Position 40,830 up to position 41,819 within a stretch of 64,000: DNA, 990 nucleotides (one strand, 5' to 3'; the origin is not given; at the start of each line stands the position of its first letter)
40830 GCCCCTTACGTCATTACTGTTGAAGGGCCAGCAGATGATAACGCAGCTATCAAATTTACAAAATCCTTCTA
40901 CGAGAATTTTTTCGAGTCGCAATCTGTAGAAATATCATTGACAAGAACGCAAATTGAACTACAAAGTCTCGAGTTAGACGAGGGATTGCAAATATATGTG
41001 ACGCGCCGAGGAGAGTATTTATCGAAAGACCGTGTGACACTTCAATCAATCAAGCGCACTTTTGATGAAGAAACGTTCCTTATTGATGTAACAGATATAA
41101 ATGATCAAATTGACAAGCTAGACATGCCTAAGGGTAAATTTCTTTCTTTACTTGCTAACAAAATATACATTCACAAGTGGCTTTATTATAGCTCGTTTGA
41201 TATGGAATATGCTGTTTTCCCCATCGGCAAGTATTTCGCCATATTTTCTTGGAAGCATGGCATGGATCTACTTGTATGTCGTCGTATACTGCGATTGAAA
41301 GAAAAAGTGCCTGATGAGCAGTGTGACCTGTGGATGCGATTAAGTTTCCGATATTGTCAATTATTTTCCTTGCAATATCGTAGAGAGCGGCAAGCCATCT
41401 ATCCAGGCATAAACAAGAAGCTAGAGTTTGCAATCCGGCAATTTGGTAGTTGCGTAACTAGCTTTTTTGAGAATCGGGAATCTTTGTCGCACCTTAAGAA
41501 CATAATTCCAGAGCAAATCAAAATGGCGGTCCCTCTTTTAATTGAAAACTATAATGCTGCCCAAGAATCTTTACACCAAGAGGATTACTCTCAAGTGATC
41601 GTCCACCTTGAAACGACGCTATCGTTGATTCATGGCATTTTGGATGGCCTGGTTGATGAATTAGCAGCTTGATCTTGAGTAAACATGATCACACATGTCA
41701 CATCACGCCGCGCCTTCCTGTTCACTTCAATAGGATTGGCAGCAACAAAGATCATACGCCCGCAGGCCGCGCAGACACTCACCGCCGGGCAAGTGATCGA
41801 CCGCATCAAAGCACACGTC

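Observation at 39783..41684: AT-rich islet: orphan CheY-like receiver plus CHAT (caspase-like) protein with an unknown C-terminal half; candidate phospho-gated protease or defence module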

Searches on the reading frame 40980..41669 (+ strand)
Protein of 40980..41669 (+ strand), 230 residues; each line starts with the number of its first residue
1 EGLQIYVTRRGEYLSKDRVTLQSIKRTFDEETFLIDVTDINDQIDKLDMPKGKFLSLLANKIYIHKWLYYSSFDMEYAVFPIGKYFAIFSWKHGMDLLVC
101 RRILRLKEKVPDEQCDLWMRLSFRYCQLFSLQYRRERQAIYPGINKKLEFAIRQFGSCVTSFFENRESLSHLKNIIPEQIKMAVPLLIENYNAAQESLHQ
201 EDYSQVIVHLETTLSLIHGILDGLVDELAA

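Call 21: search_solved_structures(query=A2, max_evalue=10)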
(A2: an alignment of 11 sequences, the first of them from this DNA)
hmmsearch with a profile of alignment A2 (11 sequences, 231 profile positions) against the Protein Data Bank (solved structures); distinct sequences matched with E-value up to 10: 3.
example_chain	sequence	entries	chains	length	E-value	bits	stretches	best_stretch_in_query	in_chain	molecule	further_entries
8glt_1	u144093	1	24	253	0.13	15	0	184-223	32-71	C2-chlorophyll-comp_O32-15_ctermHis, polyalanine model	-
7unh_A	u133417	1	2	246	0.88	12.3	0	184-223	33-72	SP2 designed chlorophyll dimer protein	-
7uni_A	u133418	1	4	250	1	12.1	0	184-223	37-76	SP2-ZnPPaM designed chlorophyll dimer protein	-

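Call 22: search_protein_families(library=pfam, alignment_id=A2, max_evalue=1)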
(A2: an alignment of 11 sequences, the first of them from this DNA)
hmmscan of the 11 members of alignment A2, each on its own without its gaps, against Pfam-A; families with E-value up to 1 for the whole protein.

A. member 1, seq(230 aa): 0 families

B. families by the number of members that match (of 11 scanned): 3 families
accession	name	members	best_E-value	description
PF13424.12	TPR_12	1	0.098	Tetratricopeptide repeat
PF07719.23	TPR_2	1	0.19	Tetratricopeptide repeat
PF16899.10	Cyclin_C_2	1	0.23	Cyclin C-terminal domain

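Call 34: search_protein_representatives(alignment_id=A2)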
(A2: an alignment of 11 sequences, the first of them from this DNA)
Query: 11 sequences, 231 profile positions. Proteins with E-value up to 0.001 (for the whole library): 140; up to 1e-10: 112; up to 1e-30: 64. The best 140 are listed.
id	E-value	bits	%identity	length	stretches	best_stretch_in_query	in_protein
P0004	8.7e-92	323.2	-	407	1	1-231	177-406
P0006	4.7e-91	320.9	-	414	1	1-230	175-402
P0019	1.1e-75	270.5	-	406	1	2-230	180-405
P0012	1.7e-74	266.6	-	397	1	1-231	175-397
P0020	1.2e-60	221.4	-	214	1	22-230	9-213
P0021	8.4e-57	208.8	-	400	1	2-230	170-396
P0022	6.8e-55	202.5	-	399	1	3-230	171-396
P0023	1.3e-54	201.6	-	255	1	4-230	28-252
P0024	1.7e-54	201.2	-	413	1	3-230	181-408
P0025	1.8e-54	201.1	-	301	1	7-230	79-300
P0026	1.3e-53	198.4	-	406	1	3-229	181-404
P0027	1.4e-52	195.0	-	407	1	6-230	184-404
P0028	4.1e-52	193.5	-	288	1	2-230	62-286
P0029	4.3e-52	193.4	-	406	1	3-230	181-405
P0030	6.3e-52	192.8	-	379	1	7-230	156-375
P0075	5.2e-32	127.7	-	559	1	9-224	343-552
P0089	4.7e-27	111.5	-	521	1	2-223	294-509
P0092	1.1e-26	110.2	-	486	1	5-226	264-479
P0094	1.2e-25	106.9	-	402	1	9-224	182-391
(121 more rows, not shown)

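Call 35: find_related_loci(query=A2, collection=metagenome_contigs, flank=6000)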
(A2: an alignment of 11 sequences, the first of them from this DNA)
Query A2 (230 aa) in metagenome_contigs; peptide patterns used: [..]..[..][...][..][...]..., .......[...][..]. (x = any residue, [..] = any of these).
248 stretches matched a pattern; 18 encode a relative of the query (tblastn E <= 1e-3); 18 distinct loci.
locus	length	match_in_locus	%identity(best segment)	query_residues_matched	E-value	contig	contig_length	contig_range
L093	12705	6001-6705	62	2-230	3e-99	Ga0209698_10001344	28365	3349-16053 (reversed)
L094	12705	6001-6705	62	2-230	3e-99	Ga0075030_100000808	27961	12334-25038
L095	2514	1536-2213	44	1-229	1e-68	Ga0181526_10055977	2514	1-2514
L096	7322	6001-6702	41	1-229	2e-54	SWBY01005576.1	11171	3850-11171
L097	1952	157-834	35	3-229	1e-44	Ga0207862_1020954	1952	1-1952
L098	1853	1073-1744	30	1-228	2e-38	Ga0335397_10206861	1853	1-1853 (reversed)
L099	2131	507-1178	30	1-228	6e-36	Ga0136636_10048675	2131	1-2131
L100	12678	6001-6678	36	3-229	2e-44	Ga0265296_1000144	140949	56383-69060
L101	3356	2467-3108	31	9-225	6e-31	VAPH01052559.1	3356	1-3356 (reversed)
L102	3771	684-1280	33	29-229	3e-30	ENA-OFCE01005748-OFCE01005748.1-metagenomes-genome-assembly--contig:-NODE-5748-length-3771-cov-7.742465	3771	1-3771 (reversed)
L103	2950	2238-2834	33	29-229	3e-30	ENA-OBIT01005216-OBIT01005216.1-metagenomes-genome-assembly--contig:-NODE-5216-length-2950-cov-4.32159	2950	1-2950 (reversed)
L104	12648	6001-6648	31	9-229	3e-30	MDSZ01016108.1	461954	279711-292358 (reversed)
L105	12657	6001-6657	31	1-228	5e-29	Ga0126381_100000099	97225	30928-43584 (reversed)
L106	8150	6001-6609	28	24-230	5e-26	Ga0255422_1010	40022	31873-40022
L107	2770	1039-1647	28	24-230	4e-26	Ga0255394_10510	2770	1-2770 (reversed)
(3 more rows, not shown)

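Call 36: find_related_loci(query=A2, collection=viral_contigs, flank=6000)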
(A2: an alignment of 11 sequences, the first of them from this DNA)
Query A2 (230 aa) in viral_contigs; peptide patterns used: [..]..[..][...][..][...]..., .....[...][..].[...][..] (x = any residue, [..] = any of these).
20 stretches matched a pattern, but none encodes a relative of the query by tblastn (E <= 1e-3).

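Call 40: search_protein_families(library=pfam, proteins=[L100:6704-7021:-, L097:936-1253:-, L105:4806-5441:+], max_evalue=1)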
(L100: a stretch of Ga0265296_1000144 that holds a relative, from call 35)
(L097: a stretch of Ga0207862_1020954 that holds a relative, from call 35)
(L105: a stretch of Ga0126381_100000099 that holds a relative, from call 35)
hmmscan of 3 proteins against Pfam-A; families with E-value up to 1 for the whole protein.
L100:6704-7021:- (105 aa): 2 families
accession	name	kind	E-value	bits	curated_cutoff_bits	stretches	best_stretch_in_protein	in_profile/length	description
PF19493.4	Trypco1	-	7.2e-26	91.1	24.6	1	8-103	2-98/98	Trypsin-co-occurring domain 1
PF17823.6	DUF5585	-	0.059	12.8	25.6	1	23-86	166-231/480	Family of unknown function (DUF5585)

L097:936-1253:- (105 aa): 3 families
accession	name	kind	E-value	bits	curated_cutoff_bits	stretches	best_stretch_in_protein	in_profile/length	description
PF19493.4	Trypco1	-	1.2e-23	83.9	24.6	1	9-103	3-98/98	Trypsin-co-occurring domain 1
PF11467.13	LEDGF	-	0.16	12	26.3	1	36-69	69-102/120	Lens epithelium-derived growth factor (LEDGF)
PF22373.2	MG491_central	-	0.25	12.1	27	1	31-77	65-109/132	Organelle protein MG491, central domain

L105:4806-5441:+ (211 aa): 21 families
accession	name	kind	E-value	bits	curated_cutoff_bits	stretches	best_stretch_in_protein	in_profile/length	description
PF00072.30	Response_reg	-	4.9e-25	88.3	30.2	1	5-117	1-111/111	Response regulator receiver domain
PF00196.25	GerE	-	1.8e-16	59.9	23.5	1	137-193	1-57/57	Bacterial regulatory proteins, luxR family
PF08281.18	Sigma70_r4_2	-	5.7e-09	35.9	25.7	1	139-177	11-50/54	Sigma-70, region 4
PF04545.22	Sigma70_r4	-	5.2e-07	29.5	24.1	1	139-182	5-49/50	Sigma-70, region 4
PF13412.12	HTH_24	-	0.00025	21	21.9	1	144-176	6-40/48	Winged helix-turn-helix DNA-binding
PF04967.18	HTH_10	-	0.00037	20.7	23.1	1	156-181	26-51/53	HTH DNA binding domain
PF13384.12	HTH_23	-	0.00046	20.4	24.6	1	145-177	9-41/50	Homeodomain-like domain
PF14493.12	HTH_40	-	0.0018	18.9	27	1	144-182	3-41/89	Helix-turn-helix domain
PF13551.12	HTH_29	-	0.0018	18.8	28.1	1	144-177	2-36/64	Winged helix-turn helix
PF13518.12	HTH_28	-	0.003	18.1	25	1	145-177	4-36/52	Helix-turn-helix domain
PF01726.22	LexA_DNA_bind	-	0.0046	17.2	23.7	1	137-180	2-53/65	LexA DNA binding domain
PF16509.11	KORA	-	0.019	15.6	26.7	1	147-177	24-54/84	TrfB plasmid transcriptional repressor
PF13556.12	HTH_30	-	0.02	15.1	27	1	152-184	11-43/59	PucR C-terminal helix-turn-helix domain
PF13542.12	HTH_Tnp_ISL3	-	0.037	13.9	27.4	1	143-173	17-46/51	Helix-turn-helix domain of transposase family ISL3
PF02310.24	B12-binding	-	0.048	13.9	32.1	1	15-76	17-79/121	B12 binding domain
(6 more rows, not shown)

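Call 41: predict_structure(alignment_id=A2)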
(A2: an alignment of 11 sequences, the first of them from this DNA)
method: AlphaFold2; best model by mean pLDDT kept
length: 230 residues; sequences in the alignment: 11
mean_pLDDT: 81.8   pTM: 0.80
mean pLDDT of the five models: 81.8, 81.7, 78.5, 78.4, 77.4
residues with pLDDT >= 90: 92; 70-90: 92; 50-70: 29; < 50: 17
segments of 3 or more residues with pLDDT < 50: 3-14, 64-67
pLDDT, mean of each block of 10 residues (from residue 1): 41 61 63 80 87 82 53 76 88 76 91 91 89 75 88 96 91 87 92 97 94 94 90
secondary structure, 60 per line:
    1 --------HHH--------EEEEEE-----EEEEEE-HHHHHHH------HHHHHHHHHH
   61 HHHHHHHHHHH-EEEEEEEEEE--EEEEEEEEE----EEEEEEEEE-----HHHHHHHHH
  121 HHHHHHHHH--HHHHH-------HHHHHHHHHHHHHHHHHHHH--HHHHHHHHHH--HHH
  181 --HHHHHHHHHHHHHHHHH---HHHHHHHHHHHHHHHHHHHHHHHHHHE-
elements in order: E20-25 E31-36 H38-44 H51-71 E73-82 E85-93 E98-106 H112-129 H132-136 H144-163 H166-175 H183-199 H203-228

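Call 46: fold_search(model_id=the predicted structure, library=pdb)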
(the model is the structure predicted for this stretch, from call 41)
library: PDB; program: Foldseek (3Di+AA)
matches with E <= 10: 622; with E <= 0.001: 0
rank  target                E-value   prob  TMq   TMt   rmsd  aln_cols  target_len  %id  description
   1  9grx_6                2.3e-02  1.00  0.36  0.62   3.2       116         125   17  NDH-PSI-LHCI supercomplex from S. oleracea (released 2025-02-12)
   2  4egw_A                2.7e-02  0.16  0.16  0.15  17.8       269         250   12  The structure of the soluble domain of CorA from Methanocaldococcus jannaschii (released 2012-10-31)
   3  7wff_g                4.7e-02  1.00  0.35  0.64   3.4       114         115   17  Subcomplexes B,M and L in the Cylic electron transfer supercomplex NDH-PSI from Arabidopsis (released 2022-03-16)
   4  3gm1_B                6.6e-02  0.85  0.28  0.40   6.1       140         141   14  Crystal Structure of the Focal Adhesion Targeting (FAT) Domain of Pyk2 in Complex with Paxillin LD4 Motif-Derived Pept (released 2009-05-05)
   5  4xef_A                6.6e-02  0.66  0.22  0.32   8.5       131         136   15  Pyk2-FAT complexed with Leupaxin LD motif LD1 (released 2015-12-23)
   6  3s9o_C                8.2e-02  0.77  0.26  0.37   6.3       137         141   16  The Focal Adhesion Targeting (FAT) domain of the Focal Adhesion Kinase showing N-terminal interactions in cis (released 2012-06-06)
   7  7a73                  8.7e-02  0.95  0.26  0.20   7.1       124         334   19  Crystal structure of the two-domain cyclophilinA from Anabaena sp. (released 2021-10-06)
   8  3s9o_A                9.2e-02  0.84  0.29  0.41   6.1       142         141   16  The Focal Adhesion Targeting (FAT) domain of the Focal Adhesion Kinase showing N-terminal interactions in cis (released 2012-06-06)
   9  4r32_A                9.2e-02  0.60  0.22  0.33   8.6       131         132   15  Crystal Structure Analysis of Pyk2 and Paxillin LD motifs (released 2014-09-17)
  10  8tmj_D                9.2e-02  0.09  0.13  0.10  17.7       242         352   14  Cryo-EM structure of CorA in complex with conformation-specific synthetic antibody C18 and 100 uM MgCl2, State MG0.1-2 (released 2025-02-12)
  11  1k05_C                9.7e-02  0.60  0.23  0.32   7.8       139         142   16  Crystal structure of the Focal Adhesion Targeting Domain of Focal Adhesion Kinase (released 2002-01-30)
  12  4xef_D                1.1e-01  0.75  0.27  0.39   6.2       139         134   13  Pyk2-FAT complexed with Leupaxin LD motif LD1 (released 2015-12-23)
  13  1ow6_B                1.1e-01  0.82  0.28  0.41   5.9       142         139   16  Paxillin LD4 motif bound to the Focal Adhesion Targeting (FAT) domain of the Focal Adhesion Kinase (released 2003-10-21)
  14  7w9u_C                1.2e-01  0.54  0.22  0.32   8.5       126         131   15  Crystal Structure of Zn bound human Focal Adhesion Targeting (FAT) domain of the Focal Adhesion Kinase (released 2022-12-21)
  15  1k05_B                1.4e-01  0.80  0.28  0.39   5.8       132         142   13  Crystal structure of the Focal Adhesion Targeting Domain of Focal Adhesion Kinase (released 2002-01-30)
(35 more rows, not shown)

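Call 50: search_protein_families(library=pfam, proteins=[P0075, P0089, P0092], max_evalue=0.01)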
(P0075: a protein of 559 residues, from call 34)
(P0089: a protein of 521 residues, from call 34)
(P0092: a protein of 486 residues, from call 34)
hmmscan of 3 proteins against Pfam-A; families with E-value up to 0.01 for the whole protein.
P0075 (559 aa): 4 families
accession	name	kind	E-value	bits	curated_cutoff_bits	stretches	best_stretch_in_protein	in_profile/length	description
PF13676.11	TIR_2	-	4e-19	69.7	28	1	6-133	1-121/122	TIR domain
PF08937.16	ThsB_TIR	-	5e-06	27.3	21.2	1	51-98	50-93/100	Thoeris protein ThsB, TIR-like domain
PF01582.25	TIR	-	0.00021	21.6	21.3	1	45-103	41-99/179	TIR domain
PF12770.12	CHAT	-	0.00082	19.3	24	0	140-231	60-155/289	CHAT domain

P0089 (521 aa): 0 families

P0092 (486 aa): 0 families

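Call 59: find_encoding_contigs(protein=P0094, flank=6000, max_places=2)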
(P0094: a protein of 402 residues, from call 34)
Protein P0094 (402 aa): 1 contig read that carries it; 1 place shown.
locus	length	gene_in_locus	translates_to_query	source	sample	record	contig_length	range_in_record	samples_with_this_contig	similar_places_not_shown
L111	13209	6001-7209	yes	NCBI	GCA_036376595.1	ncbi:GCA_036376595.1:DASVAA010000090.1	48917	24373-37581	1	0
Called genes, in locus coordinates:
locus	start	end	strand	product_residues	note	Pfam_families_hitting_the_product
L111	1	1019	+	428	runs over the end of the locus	PF07885:Ion_trans_2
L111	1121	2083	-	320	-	PF00561:Abhydrolase_1, PF12146:Hydrolase_4, PF12697:Abhydrolase_6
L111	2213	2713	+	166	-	PF04073:tRNA_edit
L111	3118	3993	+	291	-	PF01844:HNH, PF14279:HNH_5 (weak)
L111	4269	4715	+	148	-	PF10604:Polyketide_cyc2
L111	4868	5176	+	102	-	-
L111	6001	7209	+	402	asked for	-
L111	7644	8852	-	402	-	PF01676:Metalloenzyme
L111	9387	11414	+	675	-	-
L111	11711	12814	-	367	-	PF01135:PCMT (weak), PF05175:MTS, PF13489:Methyltransf_23, PF01209:Ubie_methyltran, PF08241:Methyltransf_11, PF08242:Methyltransf_12, PF13649:Methyltransf_25, PF13847:Methyltransf_31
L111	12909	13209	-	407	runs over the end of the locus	-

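Call 60: find_encoding_contigs(protein=P0075, flank=6000, max_places=2)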
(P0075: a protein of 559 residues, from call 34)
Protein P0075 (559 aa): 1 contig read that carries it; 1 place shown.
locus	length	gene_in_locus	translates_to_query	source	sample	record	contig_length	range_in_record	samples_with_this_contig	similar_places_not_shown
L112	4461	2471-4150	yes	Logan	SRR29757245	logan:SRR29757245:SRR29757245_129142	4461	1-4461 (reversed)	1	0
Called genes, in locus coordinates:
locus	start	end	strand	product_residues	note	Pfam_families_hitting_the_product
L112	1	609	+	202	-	?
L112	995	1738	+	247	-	PF02518:HATPase_c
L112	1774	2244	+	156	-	PF00072:Response_reg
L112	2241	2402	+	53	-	-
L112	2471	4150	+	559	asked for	PF08937:ThsB_TIR (weak), PF13676:TIR_2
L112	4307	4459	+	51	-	?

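Call 61: find_encoding_contigs(protein=P0019, flank=6000, max_places=2)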
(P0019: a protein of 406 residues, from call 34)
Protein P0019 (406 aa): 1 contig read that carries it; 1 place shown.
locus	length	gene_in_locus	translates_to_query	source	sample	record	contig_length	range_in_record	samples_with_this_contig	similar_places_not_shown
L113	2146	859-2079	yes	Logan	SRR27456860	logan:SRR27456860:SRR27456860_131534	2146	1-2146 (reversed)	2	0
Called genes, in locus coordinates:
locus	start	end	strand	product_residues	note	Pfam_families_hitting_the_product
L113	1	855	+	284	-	?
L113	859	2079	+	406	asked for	PF12770:CHAT (weak)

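Call 63: find_encoding_contigs(protein=P0089, flank=6000, max_places=2)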
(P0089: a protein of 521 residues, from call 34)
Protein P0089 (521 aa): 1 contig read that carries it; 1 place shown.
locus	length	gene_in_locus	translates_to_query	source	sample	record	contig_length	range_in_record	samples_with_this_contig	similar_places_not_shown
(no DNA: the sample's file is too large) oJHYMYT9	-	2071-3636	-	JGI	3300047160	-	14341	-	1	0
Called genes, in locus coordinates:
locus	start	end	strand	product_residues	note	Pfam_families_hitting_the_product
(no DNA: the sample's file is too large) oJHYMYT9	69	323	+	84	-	-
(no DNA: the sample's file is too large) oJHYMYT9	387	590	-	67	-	-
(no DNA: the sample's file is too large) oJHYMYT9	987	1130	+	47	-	-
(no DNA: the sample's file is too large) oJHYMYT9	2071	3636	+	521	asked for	-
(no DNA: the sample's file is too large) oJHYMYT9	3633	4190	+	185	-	PF00072:Response_reg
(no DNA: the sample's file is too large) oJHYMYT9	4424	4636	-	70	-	-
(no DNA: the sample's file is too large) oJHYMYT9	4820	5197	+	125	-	-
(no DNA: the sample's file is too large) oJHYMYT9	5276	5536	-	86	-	-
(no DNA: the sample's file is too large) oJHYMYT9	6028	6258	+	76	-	-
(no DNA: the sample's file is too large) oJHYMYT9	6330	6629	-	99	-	-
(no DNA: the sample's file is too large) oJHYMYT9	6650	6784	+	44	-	-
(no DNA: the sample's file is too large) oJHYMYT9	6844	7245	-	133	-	-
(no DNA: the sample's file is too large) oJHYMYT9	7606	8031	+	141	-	PF13828:DUF4190 (weak)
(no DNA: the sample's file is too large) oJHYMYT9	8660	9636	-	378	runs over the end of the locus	PF00582:Usp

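Call 64: find_encoding_contigs(protein=P0092, flank=6000, max_places=2)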
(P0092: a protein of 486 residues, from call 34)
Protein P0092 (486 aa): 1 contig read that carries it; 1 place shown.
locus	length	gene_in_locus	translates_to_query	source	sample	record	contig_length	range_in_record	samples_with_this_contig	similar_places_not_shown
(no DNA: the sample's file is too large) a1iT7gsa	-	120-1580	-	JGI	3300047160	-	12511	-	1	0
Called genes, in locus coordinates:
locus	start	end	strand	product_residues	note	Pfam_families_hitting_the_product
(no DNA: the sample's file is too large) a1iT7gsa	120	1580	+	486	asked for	-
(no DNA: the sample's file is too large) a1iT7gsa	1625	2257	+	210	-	PF00072:Response_reg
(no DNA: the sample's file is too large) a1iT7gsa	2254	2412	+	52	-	-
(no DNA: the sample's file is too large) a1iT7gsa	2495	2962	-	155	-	-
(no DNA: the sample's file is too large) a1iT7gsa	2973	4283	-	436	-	PF00142:Fer4_NifH, PF01656:CbiA, PF02374:ArsA_ATPase (weak), PF06564:CBP_BcsQ (faint), PF09140:MipZ (weak), PF10609:ParA, PF13614:AAA_31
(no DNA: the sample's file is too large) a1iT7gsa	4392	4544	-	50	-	-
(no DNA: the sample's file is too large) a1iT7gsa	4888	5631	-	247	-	PF13676:TIR_2, PF03781:FGE-sulfatase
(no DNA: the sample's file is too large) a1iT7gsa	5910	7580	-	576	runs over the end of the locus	PF00069:Pkinase, PF07714:PK_Tyr_Ser-Thr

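Call 65: find_encoding_contigs(protein=P0021, flank=6000, max_places=2)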
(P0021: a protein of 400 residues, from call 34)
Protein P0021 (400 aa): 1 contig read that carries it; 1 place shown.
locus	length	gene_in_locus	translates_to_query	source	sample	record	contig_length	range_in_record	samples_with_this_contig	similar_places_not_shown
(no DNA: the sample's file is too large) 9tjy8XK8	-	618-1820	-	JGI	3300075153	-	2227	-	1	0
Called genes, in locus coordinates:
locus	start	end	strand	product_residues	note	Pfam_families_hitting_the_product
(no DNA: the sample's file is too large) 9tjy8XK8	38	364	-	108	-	-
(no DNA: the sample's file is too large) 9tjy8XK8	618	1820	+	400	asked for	PF12770:CHAT (faint)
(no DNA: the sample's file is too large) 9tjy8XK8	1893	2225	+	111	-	?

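Call 79: search_protein_families(library=pfam, proteins=[L100:1742-3172:+, L100:3278-4429:+, L100:7128-8294:+, L100:8731-9504:-, L105:2469-4712:-, L105:6719-7612:+, L112:1-609:+], max_evalue=0.001)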
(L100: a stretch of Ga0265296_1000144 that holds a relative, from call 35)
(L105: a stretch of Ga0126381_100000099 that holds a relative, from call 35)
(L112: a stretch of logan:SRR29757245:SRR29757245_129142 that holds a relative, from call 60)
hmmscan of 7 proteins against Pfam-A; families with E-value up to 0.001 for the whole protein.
L100:1742-3172:+ (476 aa): 3 families
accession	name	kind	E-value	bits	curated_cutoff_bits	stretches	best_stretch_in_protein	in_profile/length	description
PF13539.11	Peptidase_M15_4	-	4.3e-16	59.7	25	1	414-471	4-69/70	D-alanyl-D-alanine carboxypeptidase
PF01464.25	SLT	-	9.5e-09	35.3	21.3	1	37-152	3-107/117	Transglycosylase SLT domain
PF01476.26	LysM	-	2.9e-07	30.8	20.9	1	238-284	1-43/43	LysM domain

L100:3278-4429:+ (383 aa): 2 families
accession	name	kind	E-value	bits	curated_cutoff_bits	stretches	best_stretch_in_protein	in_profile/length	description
PF02687.27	FtsX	-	2e-16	60.5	25.5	1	259-373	2-118/120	FtsX-like permease C-terminal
PF12704.14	MacB_PCD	-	0.00076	20.3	27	0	17-192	2-180/207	MacB-like periplasmic core domain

L100:7128-8294:+ (388 aa): 2 families
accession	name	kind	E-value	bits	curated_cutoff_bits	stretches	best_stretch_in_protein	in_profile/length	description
PF12704.14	MacB_PCD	-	2.2e-21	77.5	27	1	19-227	1-205/207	MacB-like periplasmic core domain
PF02687.27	FtsX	-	5.6e-15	55.9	25.5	1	261-380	3-119/120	FtsX-like permease C-terminal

L100:8731-9504:- (257 aa): 1 family
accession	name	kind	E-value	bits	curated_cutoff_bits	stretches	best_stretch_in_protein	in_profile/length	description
PF06210.16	DUF1003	-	9.2e-40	135.4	27.4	1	132-231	1-100/103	Protein of unknown function (DUF1003)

L105:2469-4712:- (747 aa): 0 families

L105:6719-7612:+ (297 aa): 8 families
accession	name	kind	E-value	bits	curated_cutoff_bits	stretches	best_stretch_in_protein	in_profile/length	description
PF13181.12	TPR_8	-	4e-11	42.6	25.7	1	252-280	4-32/34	Tetratricopeptide repeat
PF07719.23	TPR_2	-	5.3e-11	42.2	27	0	251-276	3-28/34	Tetratricopeptide repeat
PF00515.34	TPR_1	-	2.7e-09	36.9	27.8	1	252-275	4-27/34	Tetratricopeptide repeat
PF13424.12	TPR_12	-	6.4e-07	29.9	30.1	0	137-209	9-77/77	Tetratricopeptide repeat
PF13176.12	TPR_7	-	1.3e-05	25.4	27.9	0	254-277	4-27/36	Tetratricopeptide repeat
PF13428.12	TPR_14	-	1.6e-05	25.6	23.5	0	255-286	7-38/44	Tetratricopeptide repeat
PF08238.18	Sel1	-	0.00064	20.7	30.7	0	265-277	21-33/36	Sel1 repeat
PF07721.20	TPR_4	-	0.00075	20.3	27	0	137-155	7-25/26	Tetratricopeptide repeat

L112:1-609:+ (202 aa): 1 family
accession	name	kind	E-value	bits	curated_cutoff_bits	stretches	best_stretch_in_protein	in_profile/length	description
PF13676.11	TIR_2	-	3.5e-16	60.2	28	1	89-195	1-106/122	TIR domain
